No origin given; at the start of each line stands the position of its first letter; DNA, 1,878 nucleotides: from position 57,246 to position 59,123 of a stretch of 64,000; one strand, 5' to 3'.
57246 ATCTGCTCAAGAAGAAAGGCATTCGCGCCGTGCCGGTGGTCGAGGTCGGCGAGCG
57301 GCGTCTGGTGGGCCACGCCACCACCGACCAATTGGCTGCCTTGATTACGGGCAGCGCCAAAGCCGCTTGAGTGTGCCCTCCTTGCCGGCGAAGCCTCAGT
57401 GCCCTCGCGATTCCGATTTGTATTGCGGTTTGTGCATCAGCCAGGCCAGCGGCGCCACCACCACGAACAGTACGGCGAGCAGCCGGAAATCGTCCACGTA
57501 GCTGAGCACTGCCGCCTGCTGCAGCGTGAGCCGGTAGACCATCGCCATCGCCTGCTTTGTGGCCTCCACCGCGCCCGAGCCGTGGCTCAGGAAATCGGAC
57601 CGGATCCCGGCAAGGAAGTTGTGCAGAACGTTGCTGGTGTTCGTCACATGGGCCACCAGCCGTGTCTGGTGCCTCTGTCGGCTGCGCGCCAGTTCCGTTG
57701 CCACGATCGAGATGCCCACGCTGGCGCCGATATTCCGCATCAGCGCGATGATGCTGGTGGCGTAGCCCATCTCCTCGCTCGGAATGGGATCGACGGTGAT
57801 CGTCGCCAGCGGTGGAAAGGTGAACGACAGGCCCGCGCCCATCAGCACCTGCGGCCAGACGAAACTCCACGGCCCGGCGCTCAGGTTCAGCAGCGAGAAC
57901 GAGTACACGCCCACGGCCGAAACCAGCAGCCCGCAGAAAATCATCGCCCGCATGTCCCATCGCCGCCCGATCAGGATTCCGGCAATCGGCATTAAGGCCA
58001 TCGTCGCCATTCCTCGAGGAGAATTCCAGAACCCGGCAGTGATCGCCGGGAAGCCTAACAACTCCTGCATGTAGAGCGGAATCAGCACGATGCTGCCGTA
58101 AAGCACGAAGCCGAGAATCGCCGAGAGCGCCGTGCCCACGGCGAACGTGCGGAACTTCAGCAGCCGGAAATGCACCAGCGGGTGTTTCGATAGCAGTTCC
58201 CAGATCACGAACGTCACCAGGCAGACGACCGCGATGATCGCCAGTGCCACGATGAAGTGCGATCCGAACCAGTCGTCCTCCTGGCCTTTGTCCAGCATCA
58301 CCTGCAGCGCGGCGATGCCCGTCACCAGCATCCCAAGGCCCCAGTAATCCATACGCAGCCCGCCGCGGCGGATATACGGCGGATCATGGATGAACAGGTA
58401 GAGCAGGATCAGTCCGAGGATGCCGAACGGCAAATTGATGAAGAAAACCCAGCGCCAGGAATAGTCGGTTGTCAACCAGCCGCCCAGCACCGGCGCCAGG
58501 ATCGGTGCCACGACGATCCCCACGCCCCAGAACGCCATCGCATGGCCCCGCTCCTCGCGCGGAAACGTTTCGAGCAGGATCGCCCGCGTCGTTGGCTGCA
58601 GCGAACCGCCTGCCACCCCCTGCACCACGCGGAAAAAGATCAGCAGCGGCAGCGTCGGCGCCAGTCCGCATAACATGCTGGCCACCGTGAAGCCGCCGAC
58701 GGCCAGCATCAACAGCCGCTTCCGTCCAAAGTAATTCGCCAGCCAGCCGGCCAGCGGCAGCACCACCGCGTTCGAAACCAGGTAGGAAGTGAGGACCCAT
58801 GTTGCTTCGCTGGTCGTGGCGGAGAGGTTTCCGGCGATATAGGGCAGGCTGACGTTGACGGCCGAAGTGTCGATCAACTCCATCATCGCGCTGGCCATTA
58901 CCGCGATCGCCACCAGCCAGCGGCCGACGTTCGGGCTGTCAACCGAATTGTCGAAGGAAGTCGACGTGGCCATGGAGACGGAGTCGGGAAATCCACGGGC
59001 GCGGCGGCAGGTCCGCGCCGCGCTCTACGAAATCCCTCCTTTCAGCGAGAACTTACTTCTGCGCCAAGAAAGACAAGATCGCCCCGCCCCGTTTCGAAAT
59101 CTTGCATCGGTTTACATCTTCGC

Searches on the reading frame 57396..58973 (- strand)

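Call 31: search_protein_families(library=pfam, proteins=[window:57396-58973:-], max_evalue=0.0001)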
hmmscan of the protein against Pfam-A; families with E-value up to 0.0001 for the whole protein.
window:57396-58973:- (525 aa): 2 families
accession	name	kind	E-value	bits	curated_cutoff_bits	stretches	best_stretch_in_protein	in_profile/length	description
PF07690.21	MFS_1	-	2.4e-60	204.7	33.4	1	26-420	2-346/347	Major Facilitator Superfamily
PF00083.30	Sugar_tr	-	3.3e-13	49.8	22.3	1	50-196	41-192/452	Sugar (and other) transporter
